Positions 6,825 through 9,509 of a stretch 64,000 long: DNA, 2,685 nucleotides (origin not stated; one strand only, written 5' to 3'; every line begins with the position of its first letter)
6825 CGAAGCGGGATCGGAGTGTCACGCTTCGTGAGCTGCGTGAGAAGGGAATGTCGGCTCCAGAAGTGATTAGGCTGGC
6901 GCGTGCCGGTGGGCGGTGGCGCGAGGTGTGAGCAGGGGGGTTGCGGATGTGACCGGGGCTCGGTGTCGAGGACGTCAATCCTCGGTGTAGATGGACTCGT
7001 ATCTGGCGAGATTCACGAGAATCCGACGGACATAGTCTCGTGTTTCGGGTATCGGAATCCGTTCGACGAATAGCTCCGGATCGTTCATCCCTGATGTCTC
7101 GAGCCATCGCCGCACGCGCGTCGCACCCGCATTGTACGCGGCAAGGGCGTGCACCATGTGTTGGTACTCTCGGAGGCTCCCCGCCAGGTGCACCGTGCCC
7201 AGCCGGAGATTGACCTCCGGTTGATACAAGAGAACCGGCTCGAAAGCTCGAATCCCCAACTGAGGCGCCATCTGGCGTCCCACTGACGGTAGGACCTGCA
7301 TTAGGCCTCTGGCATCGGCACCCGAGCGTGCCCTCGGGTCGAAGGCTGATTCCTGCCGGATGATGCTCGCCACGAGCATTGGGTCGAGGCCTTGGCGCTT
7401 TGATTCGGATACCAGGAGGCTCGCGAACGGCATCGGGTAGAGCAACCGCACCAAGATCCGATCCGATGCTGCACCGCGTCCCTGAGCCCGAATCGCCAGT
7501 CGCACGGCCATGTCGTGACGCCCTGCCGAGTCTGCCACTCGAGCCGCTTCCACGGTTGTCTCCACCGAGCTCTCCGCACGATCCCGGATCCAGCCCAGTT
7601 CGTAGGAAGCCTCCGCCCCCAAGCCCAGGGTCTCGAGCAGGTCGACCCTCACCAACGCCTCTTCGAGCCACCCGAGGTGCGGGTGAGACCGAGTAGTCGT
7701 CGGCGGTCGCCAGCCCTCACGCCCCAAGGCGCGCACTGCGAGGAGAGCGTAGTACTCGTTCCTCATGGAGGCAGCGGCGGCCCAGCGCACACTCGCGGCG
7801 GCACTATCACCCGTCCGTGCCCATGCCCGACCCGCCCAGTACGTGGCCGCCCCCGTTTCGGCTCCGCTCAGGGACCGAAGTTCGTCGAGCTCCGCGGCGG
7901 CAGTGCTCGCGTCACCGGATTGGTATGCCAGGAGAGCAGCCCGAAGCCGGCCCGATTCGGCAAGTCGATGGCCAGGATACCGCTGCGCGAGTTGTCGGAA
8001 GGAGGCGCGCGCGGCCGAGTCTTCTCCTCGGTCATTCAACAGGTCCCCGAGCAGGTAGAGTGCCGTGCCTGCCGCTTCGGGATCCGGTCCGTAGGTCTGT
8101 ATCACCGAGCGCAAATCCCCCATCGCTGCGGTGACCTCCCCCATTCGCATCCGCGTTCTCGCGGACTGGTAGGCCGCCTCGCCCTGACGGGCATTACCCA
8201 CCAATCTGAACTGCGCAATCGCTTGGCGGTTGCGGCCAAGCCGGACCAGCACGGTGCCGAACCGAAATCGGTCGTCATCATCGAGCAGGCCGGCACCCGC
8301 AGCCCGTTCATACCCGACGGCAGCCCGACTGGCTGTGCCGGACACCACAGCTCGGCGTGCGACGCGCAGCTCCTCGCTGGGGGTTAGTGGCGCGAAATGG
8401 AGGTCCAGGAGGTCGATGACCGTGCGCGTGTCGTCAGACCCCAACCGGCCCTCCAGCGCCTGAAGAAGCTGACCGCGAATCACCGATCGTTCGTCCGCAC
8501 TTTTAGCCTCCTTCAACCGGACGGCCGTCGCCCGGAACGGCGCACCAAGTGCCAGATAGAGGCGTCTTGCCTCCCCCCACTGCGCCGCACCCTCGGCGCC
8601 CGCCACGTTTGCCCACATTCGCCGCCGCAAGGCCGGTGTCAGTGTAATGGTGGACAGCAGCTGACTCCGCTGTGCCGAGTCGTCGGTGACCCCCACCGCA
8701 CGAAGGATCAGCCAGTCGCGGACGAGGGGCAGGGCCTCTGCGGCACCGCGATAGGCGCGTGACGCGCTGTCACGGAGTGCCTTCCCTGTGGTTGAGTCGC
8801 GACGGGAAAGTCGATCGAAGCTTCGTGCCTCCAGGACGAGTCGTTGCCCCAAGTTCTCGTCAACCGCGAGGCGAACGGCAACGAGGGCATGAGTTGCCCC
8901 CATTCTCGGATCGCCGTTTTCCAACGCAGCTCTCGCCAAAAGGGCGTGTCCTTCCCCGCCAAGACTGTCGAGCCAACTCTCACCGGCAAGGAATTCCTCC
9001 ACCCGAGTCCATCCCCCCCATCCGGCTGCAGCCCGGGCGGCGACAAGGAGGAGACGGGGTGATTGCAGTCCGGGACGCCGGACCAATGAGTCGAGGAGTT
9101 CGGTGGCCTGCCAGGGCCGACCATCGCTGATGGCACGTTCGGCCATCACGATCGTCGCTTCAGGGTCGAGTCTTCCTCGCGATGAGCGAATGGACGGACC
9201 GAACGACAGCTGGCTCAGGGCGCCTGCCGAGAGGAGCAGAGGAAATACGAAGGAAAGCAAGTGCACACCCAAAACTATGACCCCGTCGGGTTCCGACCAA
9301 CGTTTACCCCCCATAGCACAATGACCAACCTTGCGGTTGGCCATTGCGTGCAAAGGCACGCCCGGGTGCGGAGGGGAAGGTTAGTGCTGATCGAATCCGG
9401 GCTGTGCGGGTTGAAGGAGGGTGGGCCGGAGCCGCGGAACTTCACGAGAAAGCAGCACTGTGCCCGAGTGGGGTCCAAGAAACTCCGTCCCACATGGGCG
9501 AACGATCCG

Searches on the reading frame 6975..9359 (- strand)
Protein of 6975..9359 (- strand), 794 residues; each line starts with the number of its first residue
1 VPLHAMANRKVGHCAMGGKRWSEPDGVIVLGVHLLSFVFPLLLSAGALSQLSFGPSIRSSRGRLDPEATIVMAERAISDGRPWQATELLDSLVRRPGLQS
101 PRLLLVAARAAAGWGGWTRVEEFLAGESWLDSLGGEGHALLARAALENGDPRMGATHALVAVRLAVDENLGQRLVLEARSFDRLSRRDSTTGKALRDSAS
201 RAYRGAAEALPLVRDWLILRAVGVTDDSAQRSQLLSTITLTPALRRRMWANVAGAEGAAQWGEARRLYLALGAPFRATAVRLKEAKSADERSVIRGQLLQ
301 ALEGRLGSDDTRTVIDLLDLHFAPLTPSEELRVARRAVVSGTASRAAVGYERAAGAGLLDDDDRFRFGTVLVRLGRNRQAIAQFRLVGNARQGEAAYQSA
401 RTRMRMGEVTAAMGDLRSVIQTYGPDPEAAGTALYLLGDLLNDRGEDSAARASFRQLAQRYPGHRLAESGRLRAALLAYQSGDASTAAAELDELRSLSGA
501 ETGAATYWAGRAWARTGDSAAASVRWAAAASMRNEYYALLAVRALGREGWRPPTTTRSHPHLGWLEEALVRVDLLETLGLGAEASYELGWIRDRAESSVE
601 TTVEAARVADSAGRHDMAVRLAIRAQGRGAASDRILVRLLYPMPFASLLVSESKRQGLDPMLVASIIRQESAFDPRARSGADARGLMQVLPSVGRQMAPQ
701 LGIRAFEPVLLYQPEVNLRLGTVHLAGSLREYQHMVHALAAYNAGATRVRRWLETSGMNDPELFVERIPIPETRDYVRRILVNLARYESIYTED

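Call 8: search_protein_families(library=pfam, proteins=[window:6975-9359:-], max_evalue=0.001)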
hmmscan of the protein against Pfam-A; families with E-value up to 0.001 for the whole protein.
window:6975-9359:- (794 aa): 3 families
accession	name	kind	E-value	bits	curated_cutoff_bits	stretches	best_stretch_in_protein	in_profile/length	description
PF01464.25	SLT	-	3.9e-25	88.1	21.3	1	652-760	6-112/117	Transglycosylase SLT domain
PF13174.12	TPR_6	-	3.5e-07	30.9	26.3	1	433-463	2-32/33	Tetratricopeptide repeat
PF13432.12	TPR_16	-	8.9e-05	23.3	32.7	1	397-463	1-63/65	Tetratricopeptide repeat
